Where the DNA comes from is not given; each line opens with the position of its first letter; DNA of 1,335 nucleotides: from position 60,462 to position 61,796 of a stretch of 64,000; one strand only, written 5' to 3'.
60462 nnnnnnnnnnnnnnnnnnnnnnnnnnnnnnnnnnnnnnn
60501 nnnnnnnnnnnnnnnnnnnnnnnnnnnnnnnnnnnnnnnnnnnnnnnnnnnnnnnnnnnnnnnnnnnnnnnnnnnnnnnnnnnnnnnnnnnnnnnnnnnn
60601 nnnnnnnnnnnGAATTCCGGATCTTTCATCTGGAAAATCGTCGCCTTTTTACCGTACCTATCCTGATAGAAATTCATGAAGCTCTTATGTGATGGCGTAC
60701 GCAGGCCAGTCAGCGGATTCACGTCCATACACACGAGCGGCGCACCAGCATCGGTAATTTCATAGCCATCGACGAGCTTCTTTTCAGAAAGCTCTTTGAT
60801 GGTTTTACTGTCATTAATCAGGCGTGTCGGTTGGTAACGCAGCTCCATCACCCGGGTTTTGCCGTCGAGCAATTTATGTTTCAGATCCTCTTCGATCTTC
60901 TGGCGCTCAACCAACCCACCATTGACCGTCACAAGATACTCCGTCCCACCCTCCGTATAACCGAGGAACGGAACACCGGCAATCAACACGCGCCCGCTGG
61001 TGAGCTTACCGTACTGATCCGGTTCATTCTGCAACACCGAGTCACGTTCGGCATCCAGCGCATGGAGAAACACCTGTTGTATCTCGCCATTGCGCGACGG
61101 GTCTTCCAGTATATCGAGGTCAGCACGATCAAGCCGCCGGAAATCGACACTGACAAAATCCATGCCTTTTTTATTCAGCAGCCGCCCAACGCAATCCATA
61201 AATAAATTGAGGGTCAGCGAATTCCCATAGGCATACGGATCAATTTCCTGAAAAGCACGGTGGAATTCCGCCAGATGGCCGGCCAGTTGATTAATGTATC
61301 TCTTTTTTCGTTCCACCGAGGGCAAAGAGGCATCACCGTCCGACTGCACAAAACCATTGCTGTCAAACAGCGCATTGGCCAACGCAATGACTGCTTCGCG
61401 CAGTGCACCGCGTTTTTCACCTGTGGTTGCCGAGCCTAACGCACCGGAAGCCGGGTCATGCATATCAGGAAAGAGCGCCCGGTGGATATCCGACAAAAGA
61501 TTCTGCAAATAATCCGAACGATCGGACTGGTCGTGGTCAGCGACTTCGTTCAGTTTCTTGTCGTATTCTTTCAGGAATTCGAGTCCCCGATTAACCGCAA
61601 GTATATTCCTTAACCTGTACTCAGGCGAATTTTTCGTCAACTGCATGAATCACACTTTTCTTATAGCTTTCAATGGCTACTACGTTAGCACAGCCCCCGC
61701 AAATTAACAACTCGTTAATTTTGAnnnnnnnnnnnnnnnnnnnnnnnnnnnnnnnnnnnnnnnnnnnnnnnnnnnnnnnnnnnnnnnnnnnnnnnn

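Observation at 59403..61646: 747-aa protein combining a degenerate Fic/fido-like motif with a zeta-toxin-like P-loop kinase: candidate toxin or T4SS effector in the ftsX slot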

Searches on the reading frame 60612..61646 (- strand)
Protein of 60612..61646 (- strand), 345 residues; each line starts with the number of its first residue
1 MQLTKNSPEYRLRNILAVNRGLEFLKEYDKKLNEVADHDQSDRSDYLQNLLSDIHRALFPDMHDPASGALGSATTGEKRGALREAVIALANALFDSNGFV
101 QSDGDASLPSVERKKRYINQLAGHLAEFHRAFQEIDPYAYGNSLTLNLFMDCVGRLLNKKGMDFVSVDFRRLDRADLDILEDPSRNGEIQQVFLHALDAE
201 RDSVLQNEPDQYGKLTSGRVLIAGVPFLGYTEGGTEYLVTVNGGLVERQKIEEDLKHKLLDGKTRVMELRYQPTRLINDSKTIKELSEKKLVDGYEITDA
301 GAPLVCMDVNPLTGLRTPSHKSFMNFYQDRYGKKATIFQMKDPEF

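Call 33: search_solved_structures(query=A2, max_evalue=10, show_alignments=3)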
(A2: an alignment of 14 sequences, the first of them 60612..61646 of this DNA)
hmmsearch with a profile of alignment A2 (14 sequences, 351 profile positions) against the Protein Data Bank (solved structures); distinct sequences matched with E-value up to 10: 12.
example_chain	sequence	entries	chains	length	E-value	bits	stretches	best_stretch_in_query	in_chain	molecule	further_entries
5jff_A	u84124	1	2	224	0.0083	18.5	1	109-158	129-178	Probable adenosine monophosphate-protein transferase fic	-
5jfz_A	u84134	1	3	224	0.0095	18.3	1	110-158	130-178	Probable adenosine monophosphate-protein transferase fic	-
4py3_A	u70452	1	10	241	0.011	18.1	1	117-217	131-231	Bartonella effector protein (Bep) substrate of VirB T4SS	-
4lu4_A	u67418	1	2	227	0.036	16.4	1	120-208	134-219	Putative cell filamentation protein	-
4n67_A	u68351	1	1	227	0.037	16.4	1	120-208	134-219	Putative cell filamentation protein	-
3zc7_A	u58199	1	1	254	0.07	15.5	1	59-162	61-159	ADENOSINE MONOPHOSPHATE-PROTEIN TRANSFERASE VBHT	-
3zcb_A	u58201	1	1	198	0.12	14.7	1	59-162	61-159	ADENOSINE MONOPHOSPHATE-PROTEIN TRANSFERASE VBHT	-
3shg_A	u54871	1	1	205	0.13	14.6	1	59-171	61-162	VbhT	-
4wgj_A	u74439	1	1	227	0.13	14.6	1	116-209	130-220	BepC protein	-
4v3a_C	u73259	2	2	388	0.18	14.2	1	171-260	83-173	PLEUROTOLYSIN B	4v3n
4m16_A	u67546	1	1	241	0.2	13.9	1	119-206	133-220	Bartonella effector protein (Bep) substrate of VirB T4SS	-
9i5t_R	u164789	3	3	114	1.2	11.4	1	34-126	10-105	Large ribosomal subunit protein uL18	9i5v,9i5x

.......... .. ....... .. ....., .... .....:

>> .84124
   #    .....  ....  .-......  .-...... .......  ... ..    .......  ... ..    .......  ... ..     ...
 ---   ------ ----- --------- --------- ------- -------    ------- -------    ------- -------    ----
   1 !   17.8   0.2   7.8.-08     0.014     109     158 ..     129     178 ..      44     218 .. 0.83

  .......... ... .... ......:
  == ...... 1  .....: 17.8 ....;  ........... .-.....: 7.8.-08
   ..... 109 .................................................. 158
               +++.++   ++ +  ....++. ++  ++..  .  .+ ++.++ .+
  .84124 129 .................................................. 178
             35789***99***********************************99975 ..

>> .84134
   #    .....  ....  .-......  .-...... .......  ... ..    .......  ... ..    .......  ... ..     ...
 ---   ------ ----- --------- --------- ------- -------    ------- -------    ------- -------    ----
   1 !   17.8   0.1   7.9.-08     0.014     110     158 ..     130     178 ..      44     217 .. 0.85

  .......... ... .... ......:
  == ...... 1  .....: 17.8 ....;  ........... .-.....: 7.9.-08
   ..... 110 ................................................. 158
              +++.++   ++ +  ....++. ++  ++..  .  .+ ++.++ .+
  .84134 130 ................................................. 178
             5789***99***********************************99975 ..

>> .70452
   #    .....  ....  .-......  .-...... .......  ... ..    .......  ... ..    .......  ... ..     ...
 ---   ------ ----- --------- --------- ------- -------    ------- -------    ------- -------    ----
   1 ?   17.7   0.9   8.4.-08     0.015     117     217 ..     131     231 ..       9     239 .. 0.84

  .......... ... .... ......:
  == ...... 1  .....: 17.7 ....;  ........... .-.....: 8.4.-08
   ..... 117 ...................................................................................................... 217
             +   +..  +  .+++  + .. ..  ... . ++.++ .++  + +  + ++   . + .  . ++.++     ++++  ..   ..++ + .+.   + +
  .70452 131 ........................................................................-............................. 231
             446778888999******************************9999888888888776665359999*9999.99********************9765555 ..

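Call 40: search_protein_representatives(alignment_id=A2)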
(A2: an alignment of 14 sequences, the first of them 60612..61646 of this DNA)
Query: 14 sequences, 351 profile positions. Proteins with E-value up to 0.001 (for the whole library): 111; up to 1e-10: 92; up to 1e-30: 62. The best 111 are listed.
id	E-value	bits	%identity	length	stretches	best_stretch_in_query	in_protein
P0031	7.2e-149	512.1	-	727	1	3-350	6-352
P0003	1.1e-120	419.4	-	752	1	9-349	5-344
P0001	6.0e-120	417.0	-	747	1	9-349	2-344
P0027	1.3e-118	412.6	-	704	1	2-350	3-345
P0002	5.2e-117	407.3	-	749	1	12-349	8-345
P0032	1.9e-114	398.9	-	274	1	1-276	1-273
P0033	2.8e-113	395.1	-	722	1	6-350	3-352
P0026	9.6e-109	380.1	-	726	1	11-349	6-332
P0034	1.7e-105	369.5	-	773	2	101-347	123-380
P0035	2.6e-104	365.5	-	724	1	15-350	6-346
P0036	4.6e-92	325.3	-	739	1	5-337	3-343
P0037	2.0e-91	323.2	-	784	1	14-348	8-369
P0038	4.2e-89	315.5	-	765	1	16-348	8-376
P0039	6.0e-88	311.7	-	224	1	4-226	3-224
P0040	3.1e-87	309.4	-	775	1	8-349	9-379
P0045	3.0e-83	296.3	-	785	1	10-349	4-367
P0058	1.3e-68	248.1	-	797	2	11-215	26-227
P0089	1.2e-28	116.7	-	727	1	21-324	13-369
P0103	1.1e-20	90.5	-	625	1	127-323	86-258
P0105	2.6e-20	89.3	-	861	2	50-204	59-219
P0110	3.7e-15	72.3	-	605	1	109-322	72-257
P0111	3.3e-14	69.2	-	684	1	12-292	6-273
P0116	2.7e-11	59.6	-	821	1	52-333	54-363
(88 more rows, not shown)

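Call 55: find_homologous_proteins(query=A4, max_evalue=0.00001)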
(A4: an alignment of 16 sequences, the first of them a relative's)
Query A4 (16 sequences) (605 aa, profile of the alignment): 4 proteins with E <= 0.00001 among 8000 candidates.
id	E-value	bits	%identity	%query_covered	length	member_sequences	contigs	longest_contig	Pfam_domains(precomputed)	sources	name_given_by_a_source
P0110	7.6e-169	582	100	100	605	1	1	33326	PF06414.19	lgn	-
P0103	4.1e-129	451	34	98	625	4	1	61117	PF06414.19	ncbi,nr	ncbi:zeta toxin family protein [Holosporaceae bacterium 'Namur']|nr:zeta toxin family protein [Holos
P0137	1.8e-101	359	38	83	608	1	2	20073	PF06414.19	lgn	-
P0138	3.9e-98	348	29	84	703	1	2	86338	PF06414.19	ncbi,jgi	jgi:hypothetical protein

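Call 56: find_encoding_contigs(protein=P0103, flank=6000, max_places=2)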
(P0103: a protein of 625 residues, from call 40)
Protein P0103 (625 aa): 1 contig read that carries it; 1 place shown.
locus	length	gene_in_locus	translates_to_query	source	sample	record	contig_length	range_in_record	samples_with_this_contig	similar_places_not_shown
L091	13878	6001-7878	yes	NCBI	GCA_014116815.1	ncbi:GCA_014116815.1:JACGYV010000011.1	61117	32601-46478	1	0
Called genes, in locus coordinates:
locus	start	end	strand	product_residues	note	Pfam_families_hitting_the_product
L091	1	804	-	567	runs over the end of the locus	-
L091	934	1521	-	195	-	PF13302:Acetyltransf_3, PF13420:Acetyltransf_4, PF00583:Acetyltransf_1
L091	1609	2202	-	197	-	PF01025:GrpE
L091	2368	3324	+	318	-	PF00056:Ldh_1_N, PF02866:Ldh_1_C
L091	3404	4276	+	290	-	PF10340:Say1_Mug180, PF00135:COesterase, PF20434:BD-FAE, PF07859:Abhydrolase_3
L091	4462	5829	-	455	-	PF13354:Beta-lactamase2 (faint), PF02113:Peptidase_S13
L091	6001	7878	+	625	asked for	PF06414:Zeta_toxin (weak)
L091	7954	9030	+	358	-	PF03739:LptF_LptG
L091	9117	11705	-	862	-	PF02861:Clp_N, PF13191:AAA_16 (weak), PF00004:AAA, PF17871:AAA_lid_9, PF00004:AAA, PF07724:AAA_2, PF07728:AAA_5, PF10431:ClpB_D2-small, +7 more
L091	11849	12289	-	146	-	PF00583:Acetyltransf_1, PF13673:Acetyltransf_10, PF13508:Acetyltransf_7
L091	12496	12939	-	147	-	PF05974:DUF892 (weak), PF09537:DUF2383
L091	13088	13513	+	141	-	PF10116:Host_attach, PF18856:baeRF_family12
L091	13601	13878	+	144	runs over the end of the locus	-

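Call 57: find_encoding_contigs(protein=P0110, flank=6000, max_places=2)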
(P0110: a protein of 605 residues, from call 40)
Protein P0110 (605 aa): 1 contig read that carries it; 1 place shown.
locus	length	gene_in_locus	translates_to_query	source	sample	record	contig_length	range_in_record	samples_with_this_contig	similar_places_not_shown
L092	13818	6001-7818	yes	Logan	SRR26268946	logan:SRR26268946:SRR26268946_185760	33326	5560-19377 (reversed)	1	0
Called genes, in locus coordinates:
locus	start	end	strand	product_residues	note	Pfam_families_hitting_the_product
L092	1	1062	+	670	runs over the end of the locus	PF05159:Capsule_synth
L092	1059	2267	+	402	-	PF05159:Capsule_synth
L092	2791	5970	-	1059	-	PF00580:UvrD-helicase, PF13245:AAA_19 (weak), PF13361:UvrD_C, PF13538:UvrD_C_2 (faint)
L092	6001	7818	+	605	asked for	PF06414:Zeta_toxin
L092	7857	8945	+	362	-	PF03739:LptF_LptG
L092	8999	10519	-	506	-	PF00133:tRNA-synt_1, PF01406:tRNA-synt_1e (weak), PF09334:tRNA-synt_1g, PF00133:tRNA-synt_1, PF08264:Anticodon_1 (weak), PF19303:Anticodon_3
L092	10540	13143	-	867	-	PF07517:SecA_DEAD, PF00270:DEAD, PF01043:SecA_PP_bind, PF21090:P-loop_SecA, PF07516:SecA_SW, PF02810:SEC-C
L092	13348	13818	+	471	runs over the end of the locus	PF00072:Response_reg, PF00158:Sigma54_activat, PF14532:Sigma54_activ_2, PF25601:AAA_lid_14, PF02954:HTH_8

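Call 58: find_encoding_contigs(protein=P0138, flank=6000, max_places=2)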
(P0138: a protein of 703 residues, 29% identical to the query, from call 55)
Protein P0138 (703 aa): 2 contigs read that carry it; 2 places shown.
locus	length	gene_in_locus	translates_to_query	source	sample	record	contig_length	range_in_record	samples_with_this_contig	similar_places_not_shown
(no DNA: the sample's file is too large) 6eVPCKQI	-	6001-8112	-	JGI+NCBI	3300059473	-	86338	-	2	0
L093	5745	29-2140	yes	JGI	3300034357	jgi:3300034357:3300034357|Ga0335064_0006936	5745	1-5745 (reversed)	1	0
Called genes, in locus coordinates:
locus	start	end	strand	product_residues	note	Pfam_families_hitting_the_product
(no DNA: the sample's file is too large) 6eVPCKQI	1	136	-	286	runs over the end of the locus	PF08666:SAF (faint), PF13144:ChapFlgA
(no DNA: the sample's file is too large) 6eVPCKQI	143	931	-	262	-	PF00460:Flg_bb_rod, PF22692:LlgE_F_G_D1, PF06429:Flg_bbr_C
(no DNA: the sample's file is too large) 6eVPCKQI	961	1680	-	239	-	PF00460:Flg_bb_rod, PF22692:LlgE_F_G_D1, PF06429:Flg_bbr_C (weak)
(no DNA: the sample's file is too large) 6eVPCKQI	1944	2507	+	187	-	PF03748:FliL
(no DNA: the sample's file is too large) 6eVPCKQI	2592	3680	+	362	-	PF02154:FliM, PF01052:FliMN_C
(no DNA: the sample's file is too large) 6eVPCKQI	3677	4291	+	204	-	PF20072:DUF6468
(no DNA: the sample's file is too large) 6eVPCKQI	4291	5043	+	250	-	PF03448:MgtE_N (weak)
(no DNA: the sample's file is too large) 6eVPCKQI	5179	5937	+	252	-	-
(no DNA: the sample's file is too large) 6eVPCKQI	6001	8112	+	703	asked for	PF06414:Zeta_toxin (weak)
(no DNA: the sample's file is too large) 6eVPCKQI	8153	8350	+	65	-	PF02416:TatA_B_E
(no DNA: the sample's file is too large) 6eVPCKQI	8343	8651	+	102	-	PF02416:TatA_B_E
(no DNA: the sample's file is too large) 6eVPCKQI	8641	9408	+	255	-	PF00902:TatC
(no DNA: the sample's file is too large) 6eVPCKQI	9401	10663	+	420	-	PF02403:Seryl_tRNA_N, PF00587:tRNA-synt_2b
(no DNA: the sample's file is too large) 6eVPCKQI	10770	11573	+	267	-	PF01975:SurE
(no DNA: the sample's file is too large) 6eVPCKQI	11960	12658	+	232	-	PF01135:PCMT, PF00398:RrnaAD (weak)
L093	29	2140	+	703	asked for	PF06414:Zeta_toxin (weak)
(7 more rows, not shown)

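Call 60: search_protein_families(library=padloc, proteins=[P0103], max_evalue=0.1)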
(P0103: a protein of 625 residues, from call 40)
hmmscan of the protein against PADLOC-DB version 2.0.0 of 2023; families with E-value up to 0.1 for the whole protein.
P0103 (625 aa): 4 families
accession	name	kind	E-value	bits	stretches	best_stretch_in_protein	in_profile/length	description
PDLC04837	PDC-S04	-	4.7e-06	24.1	1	66-135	134-200/234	-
PDLC04836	PDC-S04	-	2.4e-05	21.6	1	66-114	138-185/244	-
PDLC04838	PDC-S04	-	3.3e-05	21.8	1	84-153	130-202/209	-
PDLC04449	PDC-M14B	-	0.004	14.7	0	260-318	43-98/267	-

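Call 80: list_cluster_members(proteins=[P0031, P0034, P0036, P0037, P0045, P0058, P0089, P0105, P0116, P0111])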
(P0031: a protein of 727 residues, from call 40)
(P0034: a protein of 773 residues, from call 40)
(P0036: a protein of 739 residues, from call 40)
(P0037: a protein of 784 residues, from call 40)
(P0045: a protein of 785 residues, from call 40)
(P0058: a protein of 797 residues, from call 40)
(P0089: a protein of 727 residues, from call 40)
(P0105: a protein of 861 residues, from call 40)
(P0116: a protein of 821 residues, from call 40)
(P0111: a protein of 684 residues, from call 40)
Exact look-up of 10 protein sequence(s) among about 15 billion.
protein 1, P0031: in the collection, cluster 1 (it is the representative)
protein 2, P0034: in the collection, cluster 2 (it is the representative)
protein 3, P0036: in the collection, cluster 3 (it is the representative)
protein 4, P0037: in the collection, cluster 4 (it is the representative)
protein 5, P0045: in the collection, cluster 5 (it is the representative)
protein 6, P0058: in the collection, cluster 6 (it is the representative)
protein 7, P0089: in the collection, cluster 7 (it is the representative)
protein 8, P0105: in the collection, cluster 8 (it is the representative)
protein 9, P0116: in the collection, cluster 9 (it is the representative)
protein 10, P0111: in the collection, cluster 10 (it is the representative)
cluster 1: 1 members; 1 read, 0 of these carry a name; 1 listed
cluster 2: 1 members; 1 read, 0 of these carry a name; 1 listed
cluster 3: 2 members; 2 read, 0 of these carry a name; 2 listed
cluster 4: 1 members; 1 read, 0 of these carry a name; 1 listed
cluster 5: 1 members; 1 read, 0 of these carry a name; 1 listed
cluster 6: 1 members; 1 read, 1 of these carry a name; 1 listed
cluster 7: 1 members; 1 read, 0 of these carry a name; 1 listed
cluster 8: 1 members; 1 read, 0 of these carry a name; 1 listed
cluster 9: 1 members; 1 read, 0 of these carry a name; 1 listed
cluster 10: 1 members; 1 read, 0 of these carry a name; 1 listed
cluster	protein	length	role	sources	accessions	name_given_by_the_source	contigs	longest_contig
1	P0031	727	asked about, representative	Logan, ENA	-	-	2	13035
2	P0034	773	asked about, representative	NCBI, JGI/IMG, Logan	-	-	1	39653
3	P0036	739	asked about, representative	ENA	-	-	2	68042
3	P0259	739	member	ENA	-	-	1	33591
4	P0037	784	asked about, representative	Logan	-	-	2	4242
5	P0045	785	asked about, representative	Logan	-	-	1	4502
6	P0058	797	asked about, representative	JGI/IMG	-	fido (protein-threonine AMPylation protein)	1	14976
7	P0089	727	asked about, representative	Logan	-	-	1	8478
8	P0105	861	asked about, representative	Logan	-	-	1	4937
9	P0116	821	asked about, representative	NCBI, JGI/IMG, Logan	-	-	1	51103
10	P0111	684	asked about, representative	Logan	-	-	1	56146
